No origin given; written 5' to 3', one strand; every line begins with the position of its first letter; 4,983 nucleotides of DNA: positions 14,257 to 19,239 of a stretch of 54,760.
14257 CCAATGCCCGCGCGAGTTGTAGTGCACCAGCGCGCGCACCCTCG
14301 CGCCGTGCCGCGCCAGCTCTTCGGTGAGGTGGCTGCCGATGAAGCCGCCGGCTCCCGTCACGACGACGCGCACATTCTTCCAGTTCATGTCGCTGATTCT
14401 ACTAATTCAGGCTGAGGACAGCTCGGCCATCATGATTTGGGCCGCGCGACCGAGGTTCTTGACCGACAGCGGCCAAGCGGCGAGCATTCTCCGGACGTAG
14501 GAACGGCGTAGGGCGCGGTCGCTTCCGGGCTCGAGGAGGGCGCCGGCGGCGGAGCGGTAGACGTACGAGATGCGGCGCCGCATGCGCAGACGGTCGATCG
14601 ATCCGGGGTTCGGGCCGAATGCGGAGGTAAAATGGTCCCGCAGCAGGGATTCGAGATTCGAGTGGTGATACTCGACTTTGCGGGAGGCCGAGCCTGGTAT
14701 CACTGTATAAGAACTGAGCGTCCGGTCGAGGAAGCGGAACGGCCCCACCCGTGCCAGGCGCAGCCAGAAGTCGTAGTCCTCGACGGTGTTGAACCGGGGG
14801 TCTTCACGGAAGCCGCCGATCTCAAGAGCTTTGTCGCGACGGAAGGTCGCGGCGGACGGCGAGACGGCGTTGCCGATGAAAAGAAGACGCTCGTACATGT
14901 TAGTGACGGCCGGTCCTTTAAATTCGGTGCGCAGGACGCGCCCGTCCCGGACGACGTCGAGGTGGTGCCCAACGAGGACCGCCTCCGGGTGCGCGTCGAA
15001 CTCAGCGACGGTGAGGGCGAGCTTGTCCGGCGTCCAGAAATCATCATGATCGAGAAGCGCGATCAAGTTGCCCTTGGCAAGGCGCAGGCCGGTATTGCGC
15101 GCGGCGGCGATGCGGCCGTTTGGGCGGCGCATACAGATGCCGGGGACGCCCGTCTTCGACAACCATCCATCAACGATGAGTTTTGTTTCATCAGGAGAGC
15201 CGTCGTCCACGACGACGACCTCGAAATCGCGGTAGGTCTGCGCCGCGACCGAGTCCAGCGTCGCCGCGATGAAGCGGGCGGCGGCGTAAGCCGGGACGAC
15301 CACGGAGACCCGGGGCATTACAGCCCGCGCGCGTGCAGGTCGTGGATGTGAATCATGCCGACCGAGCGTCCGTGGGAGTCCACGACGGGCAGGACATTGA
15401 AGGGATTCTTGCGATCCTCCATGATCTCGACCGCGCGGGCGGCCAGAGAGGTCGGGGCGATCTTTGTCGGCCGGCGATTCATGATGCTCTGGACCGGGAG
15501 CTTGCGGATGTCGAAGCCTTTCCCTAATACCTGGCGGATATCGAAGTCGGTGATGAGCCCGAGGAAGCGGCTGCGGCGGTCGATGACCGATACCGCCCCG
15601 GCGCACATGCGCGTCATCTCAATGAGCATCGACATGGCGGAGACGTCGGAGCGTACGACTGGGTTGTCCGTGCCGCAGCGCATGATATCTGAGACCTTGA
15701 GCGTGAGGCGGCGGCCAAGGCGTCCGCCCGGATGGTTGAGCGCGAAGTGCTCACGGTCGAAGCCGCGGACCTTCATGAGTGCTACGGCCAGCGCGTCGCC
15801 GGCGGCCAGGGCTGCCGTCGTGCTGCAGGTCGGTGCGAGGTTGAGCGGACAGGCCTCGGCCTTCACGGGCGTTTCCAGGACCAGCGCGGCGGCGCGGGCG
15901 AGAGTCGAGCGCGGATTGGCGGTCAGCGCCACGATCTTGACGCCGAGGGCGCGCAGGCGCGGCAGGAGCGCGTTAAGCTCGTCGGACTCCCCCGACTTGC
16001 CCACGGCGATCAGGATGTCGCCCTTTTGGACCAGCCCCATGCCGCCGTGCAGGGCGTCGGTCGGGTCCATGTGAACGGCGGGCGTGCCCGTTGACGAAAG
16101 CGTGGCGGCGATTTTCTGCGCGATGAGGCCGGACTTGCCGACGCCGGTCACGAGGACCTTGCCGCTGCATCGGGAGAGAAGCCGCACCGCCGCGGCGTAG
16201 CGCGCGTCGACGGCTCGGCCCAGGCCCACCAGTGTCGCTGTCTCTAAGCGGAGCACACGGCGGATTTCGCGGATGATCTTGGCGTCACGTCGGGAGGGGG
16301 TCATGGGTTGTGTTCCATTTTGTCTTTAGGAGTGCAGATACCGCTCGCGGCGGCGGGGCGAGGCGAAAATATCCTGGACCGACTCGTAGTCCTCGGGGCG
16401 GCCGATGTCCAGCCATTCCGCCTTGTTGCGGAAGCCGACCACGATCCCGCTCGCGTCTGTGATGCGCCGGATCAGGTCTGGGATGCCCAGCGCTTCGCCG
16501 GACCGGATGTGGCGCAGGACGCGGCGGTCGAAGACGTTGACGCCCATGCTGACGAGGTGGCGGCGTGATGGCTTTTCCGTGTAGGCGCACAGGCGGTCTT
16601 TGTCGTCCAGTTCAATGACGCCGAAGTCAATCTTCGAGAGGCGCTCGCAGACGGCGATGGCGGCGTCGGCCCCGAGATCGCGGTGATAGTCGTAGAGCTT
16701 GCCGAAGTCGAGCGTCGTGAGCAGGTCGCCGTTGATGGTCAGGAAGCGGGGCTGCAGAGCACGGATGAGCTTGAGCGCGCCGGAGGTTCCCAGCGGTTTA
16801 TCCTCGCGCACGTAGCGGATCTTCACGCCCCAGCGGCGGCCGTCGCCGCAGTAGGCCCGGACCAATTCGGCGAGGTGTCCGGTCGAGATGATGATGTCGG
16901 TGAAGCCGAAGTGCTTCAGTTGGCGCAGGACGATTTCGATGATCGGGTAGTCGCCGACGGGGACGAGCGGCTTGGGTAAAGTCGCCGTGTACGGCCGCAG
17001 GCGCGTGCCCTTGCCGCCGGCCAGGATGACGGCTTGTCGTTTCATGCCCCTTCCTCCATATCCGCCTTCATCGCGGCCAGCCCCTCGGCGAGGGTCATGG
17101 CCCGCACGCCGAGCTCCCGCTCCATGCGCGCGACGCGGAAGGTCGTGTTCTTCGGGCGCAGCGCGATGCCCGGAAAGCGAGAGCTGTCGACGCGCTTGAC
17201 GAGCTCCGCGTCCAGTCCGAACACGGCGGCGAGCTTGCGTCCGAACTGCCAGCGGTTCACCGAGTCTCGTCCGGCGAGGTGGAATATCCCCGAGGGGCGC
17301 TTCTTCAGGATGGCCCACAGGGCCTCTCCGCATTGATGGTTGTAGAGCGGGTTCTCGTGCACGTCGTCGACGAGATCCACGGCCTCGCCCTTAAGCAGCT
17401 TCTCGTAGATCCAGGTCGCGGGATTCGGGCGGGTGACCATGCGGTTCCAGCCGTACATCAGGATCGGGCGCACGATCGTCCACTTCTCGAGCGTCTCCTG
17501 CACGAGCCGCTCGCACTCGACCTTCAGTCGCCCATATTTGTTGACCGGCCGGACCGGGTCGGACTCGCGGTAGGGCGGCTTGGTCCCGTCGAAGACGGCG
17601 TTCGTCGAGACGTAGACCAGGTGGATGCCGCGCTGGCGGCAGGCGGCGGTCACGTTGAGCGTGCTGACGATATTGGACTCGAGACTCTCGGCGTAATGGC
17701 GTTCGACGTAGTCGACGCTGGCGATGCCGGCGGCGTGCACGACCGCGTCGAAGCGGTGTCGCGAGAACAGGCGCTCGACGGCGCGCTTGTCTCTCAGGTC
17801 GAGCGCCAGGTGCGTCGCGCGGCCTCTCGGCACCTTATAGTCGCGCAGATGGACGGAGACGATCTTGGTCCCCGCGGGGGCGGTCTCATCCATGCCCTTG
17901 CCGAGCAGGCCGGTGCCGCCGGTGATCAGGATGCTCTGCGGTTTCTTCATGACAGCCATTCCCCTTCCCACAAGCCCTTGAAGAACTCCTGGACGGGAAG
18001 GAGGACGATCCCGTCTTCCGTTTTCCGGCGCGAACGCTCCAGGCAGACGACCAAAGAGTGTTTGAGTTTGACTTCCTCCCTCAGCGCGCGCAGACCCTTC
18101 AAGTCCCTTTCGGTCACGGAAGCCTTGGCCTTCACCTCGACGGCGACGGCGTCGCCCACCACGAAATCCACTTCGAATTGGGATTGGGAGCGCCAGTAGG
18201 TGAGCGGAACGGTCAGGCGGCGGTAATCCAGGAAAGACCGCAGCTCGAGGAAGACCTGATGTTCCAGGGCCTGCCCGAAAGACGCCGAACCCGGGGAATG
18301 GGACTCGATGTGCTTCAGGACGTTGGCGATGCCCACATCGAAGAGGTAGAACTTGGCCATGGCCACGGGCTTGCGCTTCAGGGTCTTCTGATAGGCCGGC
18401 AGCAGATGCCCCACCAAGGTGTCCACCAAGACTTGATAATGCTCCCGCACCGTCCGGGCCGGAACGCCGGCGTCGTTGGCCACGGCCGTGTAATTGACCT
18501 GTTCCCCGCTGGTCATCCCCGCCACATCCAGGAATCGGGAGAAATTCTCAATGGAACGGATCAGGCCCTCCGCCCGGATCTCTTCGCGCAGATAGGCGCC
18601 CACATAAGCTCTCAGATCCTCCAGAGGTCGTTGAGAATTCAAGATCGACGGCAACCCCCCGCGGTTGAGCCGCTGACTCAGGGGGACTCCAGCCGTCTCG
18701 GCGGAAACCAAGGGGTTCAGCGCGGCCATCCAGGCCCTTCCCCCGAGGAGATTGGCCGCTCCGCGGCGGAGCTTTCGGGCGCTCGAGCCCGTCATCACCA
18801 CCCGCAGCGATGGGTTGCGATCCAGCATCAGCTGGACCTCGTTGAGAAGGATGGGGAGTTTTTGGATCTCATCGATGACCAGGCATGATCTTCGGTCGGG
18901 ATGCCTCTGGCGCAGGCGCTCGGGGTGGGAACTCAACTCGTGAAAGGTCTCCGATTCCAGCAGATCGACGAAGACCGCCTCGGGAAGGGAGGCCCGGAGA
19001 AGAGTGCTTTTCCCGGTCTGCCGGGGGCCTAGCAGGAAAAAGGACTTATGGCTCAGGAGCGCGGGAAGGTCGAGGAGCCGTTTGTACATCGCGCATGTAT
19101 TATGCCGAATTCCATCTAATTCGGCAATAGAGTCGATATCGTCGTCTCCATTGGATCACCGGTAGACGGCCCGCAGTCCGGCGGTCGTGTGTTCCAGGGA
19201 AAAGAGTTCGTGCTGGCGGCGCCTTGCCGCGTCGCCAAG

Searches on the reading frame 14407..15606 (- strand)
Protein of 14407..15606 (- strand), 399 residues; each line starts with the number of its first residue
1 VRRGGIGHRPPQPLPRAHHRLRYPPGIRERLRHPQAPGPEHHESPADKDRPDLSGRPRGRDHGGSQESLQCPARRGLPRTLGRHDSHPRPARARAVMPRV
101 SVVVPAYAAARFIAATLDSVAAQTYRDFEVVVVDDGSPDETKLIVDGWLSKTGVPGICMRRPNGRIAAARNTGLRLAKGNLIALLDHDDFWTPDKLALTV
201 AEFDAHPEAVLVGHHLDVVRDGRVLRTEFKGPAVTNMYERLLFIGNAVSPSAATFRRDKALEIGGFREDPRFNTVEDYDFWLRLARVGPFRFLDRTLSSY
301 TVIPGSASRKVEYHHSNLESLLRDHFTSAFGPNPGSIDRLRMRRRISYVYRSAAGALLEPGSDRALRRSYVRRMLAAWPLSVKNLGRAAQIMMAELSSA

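Call 6: search_protein_families(library=pfam, proteins=[window:14407-15606:-], max_evalue=0.001)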
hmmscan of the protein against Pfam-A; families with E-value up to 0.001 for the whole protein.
window:14407-15606:- (399 aa): 4 families
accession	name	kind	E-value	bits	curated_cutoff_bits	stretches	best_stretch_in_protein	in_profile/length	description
PF00535.33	Glycos_transf_2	-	9.2e-31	107.5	23.3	1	101-225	1-125/168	Glycosyl transferase family 2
PF13641.12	Glyco_tranf_2_3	-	2.2e-15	57.8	27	1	98-288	1-198/230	Glycosyltransferase like family 2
PF10111.15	Glyco_tranf_2_2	-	8.8e-15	55.4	27.3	1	101-287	1-202/276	Glycosyltransferase like family 2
PF13632.12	Glyco_trans_2_3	-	5.3e-07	30.1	27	1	182-293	2-116/198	Glycosyl transferase family group 2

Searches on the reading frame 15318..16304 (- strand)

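Call 6: search_protein_families(library=pfam, proteins=[window:15318-16304:-], max_evalue=0.001)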
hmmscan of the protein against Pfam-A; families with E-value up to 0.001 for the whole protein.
window:15318-16304:- (328 aa): 3 families
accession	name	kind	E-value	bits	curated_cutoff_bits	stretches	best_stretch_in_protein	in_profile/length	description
PF01380.27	SIS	-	1e-28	100.2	25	1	45-175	3-131/131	SIS domain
PF00571.33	CBS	-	7.1e-13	49.1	24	1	271-323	1-51/57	CBS domain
PF13580.11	SIS_2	-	9.9e-05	22.8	27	0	92-128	101-137/138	SIS domain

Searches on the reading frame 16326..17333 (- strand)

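Call 6: search_protein_families(library=pfam, proteins=[window:16326-17333:-], max_evalue=0.001)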
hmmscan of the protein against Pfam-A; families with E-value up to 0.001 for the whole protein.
window:16326-17333:- (335 aa): 2 families
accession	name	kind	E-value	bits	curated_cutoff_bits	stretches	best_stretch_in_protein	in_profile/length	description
PF00483.29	NTP_transferase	-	2.6e-40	139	21.2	1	101-321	2-240/245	Nucleotidyl transferase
PF12804.13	NTP_transf_3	-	2.4e-12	47.8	27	1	101-229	1-123/160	MobA-like NTP transferase domain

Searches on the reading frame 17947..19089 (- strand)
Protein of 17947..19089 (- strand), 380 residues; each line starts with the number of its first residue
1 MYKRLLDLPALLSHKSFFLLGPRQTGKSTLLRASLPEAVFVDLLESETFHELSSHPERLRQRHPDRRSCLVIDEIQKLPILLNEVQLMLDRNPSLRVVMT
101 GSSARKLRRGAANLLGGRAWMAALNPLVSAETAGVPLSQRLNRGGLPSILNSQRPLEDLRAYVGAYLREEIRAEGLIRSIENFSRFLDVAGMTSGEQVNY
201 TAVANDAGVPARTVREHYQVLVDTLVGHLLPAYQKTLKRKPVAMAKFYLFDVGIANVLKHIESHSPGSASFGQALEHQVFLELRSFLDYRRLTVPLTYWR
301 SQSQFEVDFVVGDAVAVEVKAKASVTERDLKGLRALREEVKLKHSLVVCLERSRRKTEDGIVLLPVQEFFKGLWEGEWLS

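Call 6: search_protein_families(library=pfam, proteins=[window:17947-19089:-], max_evalue=0.001)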
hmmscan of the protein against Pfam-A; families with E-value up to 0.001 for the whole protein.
window:17947-19089:- (380 aa): 3 families
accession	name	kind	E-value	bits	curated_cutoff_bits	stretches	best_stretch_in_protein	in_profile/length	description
PF13635.12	DUF4143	-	2.6e-26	92.7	28.1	1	169-321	2-159/160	Domain of unknown function (DUF4143)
PF13173.12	AAA_14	-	6.5e-19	68.6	27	1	14-131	2-127/129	AAA domain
PF13401.12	AAA_22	-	0.00013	22.7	27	0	47-102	66-123/130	AAA domain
